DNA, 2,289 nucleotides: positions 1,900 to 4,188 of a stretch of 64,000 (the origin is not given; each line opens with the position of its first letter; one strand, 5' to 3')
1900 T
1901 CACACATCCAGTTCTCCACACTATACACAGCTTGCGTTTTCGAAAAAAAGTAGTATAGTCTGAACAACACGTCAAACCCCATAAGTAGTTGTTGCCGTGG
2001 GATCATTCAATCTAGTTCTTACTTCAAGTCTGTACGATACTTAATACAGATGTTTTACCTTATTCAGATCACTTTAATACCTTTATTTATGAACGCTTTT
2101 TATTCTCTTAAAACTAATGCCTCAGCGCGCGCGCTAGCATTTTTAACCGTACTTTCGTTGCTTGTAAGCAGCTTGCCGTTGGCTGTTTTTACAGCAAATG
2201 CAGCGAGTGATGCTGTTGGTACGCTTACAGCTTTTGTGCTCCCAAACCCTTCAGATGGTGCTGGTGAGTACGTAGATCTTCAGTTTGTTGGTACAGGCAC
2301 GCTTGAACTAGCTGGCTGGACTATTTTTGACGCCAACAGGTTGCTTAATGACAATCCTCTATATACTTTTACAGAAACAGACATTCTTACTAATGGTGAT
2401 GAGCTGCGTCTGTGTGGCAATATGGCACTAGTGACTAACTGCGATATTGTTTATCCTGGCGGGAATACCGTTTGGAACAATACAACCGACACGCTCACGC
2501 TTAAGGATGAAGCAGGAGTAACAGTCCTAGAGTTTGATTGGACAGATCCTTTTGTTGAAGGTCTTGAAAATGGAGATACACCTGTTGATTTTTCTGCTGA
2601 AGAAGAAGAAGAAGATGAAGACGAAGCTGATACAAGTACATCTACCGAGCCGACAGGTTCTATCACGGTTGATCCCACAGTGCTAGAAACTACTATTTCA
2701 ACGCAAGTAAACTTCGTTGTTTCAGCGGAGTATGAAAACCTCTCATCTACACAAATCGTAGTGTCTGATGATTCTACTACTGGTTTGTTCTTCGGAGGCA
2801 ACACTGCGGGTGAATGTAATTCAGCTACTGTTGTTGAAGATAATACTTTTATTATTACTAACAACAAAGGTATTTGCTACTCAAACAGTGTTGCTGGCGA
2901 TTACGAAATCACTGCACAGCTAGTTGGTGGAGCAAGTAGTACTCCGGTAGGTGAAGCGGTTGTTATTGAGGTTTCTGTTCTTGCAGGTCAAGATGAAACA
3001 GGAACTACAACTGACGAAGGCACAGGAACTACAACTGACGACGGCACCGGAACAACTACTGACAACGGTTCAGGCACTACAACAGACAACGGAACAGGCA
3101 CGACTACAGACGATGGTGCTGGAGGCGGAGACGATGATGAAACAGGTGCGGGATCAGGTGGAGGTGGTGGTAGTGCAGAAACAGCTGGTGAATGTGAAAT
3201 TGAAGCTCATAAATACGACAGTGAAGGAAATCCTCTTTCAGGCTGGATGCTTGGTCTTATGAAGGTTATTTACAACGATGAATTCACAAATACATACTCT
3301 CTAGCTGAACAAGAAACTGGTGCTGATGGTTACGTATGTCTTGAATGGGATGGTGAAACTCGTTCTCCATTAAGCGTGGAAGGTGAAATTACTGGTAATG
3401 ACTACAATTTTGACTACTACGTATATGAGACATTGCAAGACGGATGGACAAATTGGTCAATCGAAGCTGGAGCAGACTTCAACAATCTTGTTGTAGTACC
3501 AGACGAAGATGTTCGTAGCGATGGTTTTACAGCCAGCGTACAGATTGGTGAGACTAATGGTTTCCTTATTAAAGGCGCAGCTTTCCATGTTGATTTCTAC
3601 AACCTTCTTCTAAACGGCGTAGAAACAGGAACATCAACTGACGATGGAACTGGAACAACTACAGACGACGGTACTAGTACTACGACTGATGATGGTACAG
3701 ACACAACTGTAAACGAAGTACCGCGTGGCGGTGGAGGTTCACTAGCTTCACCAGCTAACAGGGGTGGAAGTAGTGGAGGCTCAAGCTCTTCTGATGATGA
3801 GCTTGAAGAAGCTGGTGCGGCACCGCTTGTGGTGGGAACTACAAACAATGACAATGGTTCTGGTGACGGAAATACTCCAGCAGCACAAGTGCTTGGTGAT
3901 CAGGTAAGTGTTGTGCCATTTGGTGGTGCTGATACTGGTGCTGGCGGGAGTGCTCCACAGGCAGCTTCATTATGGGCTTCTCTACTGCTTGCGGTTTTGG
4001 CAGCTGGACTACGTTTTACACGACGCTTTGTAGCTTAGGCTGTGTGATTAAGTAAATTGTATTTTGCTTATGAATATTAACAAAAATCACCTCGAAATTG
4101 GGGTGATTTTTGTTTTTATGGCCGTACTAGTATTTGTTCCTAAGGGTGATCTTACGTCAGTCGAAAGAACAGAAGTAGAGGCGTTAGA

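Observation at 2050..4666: Sortase with an adjacent substrate that lacks LPXTG: a non-canonical sorting signal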

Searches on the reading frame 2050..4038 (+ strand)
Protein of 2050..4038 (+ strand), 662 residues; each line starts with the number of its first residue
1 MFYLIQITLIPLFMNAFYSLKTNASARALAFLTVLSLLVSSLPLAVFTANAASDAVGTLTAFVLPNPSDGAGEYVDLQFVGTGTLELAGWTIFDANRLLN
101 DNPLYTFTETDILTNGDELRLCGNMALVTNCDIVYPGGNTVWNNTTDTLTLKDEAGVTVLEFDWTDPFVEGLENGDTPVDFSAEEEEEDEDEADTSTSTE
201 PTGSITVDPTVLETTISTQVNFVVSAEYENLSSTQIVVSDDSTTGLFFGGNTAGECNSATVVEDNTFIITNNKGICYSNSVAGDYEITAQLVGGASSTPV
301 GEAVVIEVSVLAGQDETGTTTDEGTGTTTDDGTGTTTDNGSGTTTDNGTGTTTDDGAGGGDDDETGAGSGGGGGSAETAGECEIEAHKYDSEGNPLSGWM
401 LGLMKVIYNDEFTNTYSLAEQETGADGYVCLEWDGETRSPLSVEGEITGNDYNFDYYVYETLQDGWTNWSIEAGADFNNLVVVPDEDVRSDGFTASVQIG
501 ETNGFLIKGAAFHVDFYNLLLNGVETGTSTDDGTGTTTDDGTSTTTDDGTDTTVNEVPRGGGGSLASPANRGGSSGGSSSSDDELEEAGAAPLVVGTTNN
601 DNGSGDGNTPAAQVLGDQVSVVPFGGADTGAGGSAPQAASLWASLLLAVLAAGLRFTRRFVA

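Call 3: search_protein_families(library=pfam, proteins=[window:2050-4038:+], max_evalue=0.01)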
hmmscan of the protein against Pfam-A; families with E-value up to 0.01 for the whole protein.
window:2050-4038:+ (662 aa): 1 family
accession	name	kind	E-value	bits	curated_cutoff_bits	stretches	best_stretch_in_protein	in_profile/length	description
PF00932.25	LTD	-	3.8e-06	27.7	34.3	1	64-165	14-108/109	Lamin Tail Domain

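Call 4: search_protein_families(library=ncbifam, proteins=[window:2050-4038:+], max_evalue=0.01)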
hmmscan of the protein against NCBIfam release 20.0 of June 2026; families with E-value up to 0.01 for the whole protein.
window:2050-4038:+ (662 aa): 2 families
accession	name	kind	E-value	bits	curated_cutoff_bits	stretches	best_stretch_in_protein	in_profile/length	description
NF058571.1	GVDTG_CTERM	domain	1.1e-05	25.6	29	1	622-659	1-43/44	GVDTG sorting domain-containing protein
NF045523.1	MXAN_5453_fam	exception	0.004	15.7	500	0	529-650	410-533/544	MXAN_5453 family MXYO-CTERM-anchored protein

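Call 17: list_cluster_members(proteins=[window:2050-4038:+, P0001])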
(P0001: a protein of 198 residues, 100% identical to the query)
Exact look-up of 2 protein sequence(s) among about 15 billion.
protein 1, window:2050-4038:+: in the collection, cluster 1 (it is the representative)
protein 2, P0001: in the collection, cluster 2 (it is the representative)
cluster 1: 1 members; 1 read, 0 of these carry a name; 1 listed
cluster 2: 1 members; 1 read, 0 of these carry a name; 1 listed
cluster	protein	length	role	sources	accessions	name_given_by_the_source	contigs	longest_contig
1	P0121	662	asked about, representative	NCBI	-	-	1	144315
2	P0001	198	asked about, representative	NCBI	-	-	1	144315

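Call 29: find_homologous_proteins(query=window:2050-4038:+)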
Query window:2050-4038:+ (662 aa): 3 proteins with E <= 0.001 among 8000 candidates.
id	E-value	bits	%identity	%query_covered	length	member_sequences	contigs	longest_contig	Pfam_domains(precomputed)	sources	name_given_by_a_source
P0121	0.0e+0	1440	100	100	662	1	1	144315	PF00932.26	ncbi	-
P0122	2.2e-60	223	34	40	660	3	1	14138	PF00932.26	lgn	-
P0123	2.7e-34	137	37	42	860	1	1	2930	PF08400.17,PF17802.8,PF24514.2,PF13620.13,PF17210.10,PF19403.6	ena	-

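Call 52: search_solved_structures(query=window:2050-4035:+, max_evalue=1)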
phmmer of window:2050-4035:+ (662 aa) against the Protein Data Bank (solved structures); distinct sequences matched with E-value up to 1: 0.

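Call 64: predict_structure(alignment_id=A3)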
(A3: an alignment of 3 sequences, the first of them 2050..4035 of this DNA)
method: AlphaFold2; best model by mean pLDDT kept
length: 662 residues; sequences in the alignment: 3
mean_pLDDT: 44.7   pTM: 0.26
mean pLDDT of the five models: 44.7, 41.8, 35.9, 34.6, 33.9
residues with pLDDT >= 90: 0; 70-90: 77; 50-70: 179; < 50: 406
segments of 3 or more residues with pLDDT < 50: 15-17, 19-24, 41-54, 66-72, 97-100, 124-129, 136-146, 165-201, 258-263, 314-384, 411-416, 433-458, 460-641, 651-662
pLDDT, mean of each block of 10 residues (from residue 1): 53 48 49 58 35 53 52 63 72 55 61 70 52 51 50 67 47 30 25 35 68 70 66 66 65 49 54 70 82 64 81 46 34 37 36 31 30 28 52 55 53 48 59 41 34 46 36 26 26 32 27 33 26 24 26 23 22 23 23 22 26 21 24 33 50 39 30
secondary structure, 60 per line:
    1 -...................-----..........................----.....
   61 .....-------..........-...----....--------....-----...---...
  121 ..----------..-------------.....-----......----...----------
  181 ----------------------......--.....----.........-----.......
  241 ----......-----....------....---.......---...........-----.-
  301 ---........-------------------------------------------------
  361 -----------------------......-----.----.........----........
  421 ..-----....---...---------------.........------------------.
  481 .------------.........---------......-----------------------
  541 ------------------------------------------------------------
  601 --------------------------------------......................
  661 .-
elements in order (helices of 4 or more, strands of 3 or more residues): H2-20 H26-51 E56-65 E73-82 E84-86 E91-94 E103-106 E112-114 E118-122 E148-152 E158-163 E168-170 E203-208 E211-215 E220-228 E234-240 E245-250 E256-259 E266-269 E273-279 E283-293 E304-311 E384-389 E400-408 E413-422 E428-431 E453-461 E494-502 E512-517 H639-661

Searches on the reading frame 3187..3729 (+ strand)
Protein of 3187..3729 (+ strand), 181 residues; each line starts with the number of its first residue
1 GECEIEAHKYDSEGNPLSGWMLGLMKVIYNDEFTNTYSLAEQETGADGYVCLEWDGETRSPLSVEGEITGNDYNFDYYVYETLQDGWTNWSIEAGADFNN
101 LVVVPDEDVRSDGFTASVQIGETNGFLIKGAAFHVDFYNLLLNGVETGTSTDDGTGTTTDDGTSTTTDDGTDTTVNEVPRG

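Call 44: search_protein_families(library=pfam, proteins=[window:3187-3729:+], max_evalue=0.01)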
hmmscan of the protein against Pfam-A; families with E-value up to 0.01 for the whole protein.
window:3187-3729:+ (181 aa): 0 families

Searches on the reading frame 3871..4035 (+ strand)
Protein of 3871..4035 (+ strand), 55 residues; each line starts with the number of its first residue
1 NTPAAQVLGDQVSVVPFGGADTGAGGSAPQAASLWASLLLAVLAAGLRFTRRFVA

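Call 24: search_protein_families(library=ncbifam, alignment_id=A2, max_evalue=0.01)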
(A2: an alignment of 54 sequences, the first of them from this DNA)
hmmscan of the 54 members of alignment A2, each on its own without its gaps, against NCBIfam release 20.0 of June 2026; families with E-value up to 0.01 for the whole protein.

A. member 1, seq(55 aa): 1 family
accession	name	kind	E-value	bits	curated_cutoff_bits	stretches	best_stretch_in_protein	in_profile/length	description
NF058571.1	GVDTG_CTERM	domain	9e-08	32.3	29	1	15-52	1-43/44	GVDTG sorting domain-containing protein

B. families by the number of members that match (of 54 scanned): 2 families
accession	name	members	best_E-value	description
NF058571.1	GVDTG_CTERM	44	2.2e-12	GVDTG sorting domain-containing protein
NF033846.1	Rumino_NPXTG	1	0.003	NPXTG-anchored protein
